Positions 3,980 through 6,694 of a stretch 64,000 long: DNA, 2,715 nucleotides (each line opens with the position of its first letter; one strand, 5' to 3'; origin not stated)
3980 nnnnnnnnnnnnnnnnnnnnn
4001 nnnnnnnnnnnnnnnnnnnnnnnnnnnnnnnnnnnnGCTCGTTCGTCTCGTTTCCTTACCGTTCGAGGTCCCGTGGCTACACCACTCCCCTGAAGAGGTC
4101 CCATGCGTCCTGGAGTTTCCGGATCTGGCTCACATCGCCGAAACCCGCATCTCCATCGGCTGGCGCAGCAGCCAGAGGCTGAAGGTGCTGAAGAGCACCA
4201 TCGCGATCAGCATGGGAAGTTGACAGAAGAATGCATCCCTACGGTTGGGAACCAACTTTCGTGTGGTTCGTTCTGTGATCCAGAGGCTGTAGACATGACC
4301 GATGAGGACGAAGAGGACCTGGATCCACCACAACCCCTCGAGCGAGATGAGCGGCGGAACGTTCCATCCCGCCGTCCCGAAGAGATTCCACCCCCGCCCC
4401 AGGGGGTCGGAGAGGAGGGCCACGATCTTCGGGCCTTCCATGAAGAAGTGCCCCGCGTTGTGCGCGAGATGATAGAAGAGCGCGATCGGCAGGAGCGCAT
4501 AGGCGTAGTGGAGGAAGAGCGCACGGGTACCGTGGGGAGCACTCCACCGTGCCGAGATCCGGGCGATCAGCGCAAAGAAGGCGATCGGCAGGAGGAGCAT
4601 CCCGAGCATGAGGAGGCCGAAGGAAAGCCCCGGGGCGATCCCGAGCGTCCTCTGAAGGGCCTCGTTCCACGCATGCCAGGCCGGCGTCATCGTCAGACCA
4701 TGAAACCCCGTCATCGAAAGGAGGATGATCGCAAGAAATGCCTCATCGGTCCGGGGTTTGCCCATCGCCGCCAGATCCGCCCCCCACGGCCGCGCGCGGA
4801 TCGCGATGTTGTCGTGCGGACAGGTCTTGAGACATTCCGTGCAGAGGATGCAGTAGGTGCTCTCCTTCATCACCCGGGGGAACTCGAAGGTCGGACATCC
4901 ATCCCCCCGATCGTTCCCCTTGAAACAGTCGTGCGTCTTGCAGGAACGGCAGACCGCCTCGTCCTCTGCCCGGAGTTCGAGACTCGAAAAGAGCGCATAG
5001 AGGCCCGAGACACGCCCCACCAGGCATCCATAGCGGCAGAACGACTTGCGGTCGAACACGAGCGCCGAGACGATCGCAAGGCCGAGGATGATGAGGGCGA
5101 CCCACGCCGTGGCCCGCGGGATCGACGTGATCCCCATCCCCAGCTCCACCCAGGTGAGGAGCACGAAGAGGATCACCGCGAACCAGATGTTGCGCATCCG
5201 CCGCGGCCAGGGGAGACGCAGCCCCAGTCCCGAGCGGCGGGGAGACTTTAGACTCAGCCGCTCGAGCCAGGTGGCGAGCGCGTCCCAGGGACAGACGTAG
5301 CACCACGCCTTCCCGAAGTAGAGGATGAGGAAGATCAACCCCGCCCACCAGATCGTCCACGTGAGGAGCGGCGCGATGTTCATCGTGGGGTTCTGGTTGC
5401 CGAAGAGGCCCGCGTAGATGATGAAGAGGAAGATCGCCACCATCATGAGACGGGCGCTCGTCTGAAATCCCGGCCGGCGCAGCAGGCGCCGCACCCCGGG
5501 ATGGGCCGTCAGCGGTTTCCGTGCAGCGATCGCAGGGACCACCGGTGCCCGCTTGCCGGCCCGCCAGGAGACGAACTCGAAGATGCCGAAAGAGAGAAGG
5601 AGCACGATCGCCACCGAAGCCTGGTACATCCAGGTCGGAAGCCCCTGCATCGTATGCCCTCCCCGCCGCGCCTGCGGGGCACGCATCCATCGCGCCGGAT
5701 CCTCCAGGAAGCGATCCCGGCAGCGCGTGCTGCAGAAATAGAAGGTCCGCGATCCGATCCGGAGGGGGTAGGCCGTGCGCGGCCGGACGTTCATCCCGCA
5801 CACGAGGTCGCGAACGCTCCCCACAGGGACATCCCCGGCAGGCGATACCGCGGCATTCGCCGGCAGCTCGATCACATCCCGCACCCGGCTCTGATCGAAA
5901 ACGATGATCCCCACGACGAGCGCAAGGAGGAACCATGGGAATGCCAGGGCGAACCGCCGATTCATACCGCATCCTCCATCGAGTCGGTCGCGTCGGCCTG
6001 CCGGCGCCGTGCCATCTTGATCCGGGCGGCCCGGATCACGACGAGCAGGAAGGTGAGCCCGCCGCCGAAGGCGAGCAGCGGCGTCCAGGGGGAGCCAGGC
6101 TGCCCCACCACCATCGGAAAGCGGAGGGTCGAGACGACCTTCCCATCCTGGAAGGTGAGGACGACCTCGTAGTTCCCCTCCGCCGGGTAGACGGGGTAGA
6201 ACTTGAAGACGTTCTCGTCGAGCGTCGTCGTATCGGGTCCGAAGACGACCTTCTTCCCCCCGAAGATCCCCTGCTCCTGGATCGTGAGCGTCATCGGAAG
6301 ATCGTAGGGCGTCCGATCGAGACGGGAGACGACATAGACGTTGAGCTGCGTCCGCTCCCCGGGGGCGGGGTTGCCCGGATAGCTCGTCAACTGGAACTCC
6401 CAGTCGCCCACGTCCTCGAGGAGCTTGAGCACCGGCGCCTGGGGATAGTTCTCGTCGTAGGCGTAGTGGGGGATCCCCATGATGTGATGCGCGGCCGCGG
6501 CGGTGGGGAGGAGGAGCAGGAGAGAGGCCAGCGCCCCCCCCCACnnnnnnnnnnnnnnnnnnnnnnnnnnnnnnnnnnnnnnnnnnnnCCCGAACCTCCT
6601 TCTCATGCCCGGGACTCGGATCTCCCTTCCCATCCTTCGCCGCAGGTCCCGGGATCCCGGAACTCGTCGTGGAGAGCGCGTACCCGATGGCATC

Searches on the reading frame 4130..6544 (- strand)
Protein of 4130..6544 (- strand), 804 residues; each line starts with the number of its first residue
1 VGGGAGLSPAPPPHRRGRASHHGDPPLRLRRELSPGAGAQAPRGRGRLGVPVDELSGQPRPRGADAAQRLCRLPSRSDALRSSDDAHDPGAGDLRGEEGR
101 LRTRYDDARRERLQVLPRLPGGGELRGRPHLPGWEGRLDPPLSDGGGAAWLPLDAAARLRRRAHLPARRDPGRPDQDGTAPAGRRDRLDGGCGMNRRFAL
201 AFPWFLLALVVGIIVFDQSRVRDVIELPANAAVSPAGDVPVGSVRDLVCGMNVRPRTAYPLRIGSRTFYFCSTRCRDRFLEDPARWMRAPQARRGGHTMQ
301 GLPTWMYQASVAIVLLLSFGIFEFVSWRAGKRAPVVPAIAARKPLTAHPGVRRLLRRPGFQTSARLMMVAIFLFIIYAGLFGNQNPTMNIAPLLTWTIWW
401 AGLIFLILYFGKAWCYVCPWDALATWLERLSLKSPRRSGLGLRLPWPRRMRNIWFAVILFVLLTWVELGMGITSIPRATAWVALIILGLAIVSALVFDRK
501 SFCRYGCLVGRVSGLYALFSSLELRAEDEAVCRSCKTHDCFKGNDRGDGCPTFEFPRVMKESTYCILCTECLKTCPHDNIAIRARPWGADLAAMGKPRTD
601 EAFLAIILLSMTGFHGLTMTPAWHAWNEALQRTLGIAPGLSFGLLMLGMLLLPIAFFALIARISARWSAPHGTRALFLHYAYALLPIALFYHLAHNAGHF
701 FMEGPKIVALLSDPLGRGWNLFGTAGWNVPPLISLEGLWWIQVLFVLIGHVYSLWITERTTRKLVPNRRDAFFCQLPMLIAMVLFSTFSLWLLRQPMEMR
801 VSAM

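Call 45: search_protein_families(library=pfam, proteins=[window:4130-6544:-], max_evalue=0.00001)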
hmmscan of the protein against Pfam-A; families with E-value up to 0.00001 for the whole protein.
window:4130-6544:- (804 aa): 1 family
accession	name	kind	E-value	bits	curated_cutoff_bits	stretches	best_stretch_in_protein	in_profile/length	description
PF04945.19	YHS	-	2.6e-06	27.8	30.3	1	245-286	2-43/47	YHS domain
